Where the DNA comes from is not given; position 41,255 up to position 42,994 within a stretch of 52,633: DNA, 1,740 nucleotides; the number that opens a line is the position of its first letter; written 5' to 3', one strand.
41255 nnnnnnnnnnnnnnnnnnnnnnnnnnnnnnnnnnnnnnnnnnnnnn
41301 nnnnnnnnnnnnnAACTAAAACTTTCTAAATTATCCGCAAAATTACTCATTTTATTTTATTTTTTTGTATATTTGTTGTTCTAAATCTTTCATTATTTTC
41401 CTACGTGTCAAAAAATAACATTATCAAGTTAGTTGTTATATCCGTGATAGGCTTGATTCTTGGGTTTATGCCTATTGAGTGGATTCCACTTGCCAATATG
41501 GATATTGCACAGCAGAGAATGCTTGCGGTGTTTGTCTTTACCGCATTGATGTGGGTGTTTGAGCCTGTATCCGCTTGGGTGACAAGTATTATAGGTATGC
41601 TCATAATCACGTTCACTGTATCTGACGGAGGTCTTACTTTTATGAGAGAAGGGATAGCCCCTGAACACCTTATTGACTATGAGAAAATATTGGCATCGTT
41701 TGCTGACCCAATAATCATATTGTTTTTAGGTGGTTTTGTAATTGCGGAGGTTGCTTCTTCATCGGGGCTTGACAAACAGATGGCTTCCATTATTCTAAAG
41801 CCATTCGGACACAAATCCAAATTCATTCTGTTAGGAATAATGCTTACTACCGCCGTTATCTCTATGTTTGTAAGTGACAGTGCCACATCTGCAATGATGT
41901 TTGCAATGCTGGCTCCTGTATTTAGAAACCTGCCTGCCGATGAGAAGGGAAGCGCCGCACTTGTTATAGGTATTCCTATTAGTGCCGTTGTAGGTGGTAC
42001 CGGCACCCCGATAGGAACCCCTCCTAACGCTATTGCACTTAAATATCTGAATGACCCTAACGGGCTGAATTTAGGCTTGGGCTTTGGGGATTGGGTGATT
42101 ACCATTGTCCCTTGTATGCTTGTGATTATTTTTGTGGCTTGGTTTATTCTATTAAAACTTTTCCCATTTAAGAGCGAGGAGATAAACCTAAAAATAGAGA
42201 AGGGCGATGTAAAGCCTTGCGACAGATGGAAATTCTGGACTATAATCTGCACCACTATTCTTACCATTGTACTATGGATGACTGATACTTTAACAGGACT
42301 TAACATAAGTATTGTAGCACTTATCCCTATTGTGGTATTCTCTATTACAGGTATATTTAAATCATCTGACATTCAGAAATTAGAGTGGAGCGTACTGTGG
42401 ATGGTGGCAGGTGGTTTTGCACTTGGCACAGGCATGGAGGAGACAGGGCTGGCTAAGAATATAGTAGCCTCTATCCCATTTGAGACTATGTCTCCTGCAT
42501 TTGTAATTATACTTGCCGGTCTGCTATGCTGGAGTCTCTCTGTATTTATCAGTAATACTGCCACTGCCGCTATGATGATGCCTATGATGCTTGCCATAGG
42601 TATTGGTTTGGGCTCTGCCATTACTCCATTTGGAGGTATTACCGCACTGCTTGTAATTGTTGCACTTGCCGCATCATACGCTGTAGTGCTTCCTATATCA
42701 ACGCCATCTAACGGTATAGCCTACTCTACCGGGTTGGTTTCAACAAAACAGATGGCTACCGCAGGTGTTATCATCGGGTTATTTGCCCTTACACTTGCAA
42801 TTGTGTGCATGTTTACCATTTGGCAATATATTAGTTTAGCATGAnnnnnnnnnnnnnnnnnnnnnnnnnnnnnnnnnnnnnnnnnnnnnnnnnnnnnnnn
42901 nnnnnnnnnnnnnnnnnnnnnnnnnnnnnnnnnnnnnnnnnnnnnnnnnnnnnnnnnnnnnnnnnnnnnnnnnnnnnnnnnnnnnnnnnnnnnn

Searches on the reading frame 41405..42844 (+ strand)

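Call 84: search_protein_families(library=pfam, proteins=[window:41405-42844:+], max_evalue=0.0001)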
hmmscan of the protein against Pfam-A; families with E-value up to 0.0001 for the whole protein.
window:41405-42844:+ (479 aa): 2 families
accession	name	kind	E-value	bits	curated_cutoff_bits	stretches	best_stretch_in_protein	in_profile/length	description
PF00939.25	Na_sulph_symp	-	9.3e-46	157.2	27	1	4-476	2-469/472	Sodium:sulfate symporter transmembrane region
PF03600.22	CitMHS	-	4.2e-45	154.8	31.9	1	48-403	2-322/336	Citrate transporter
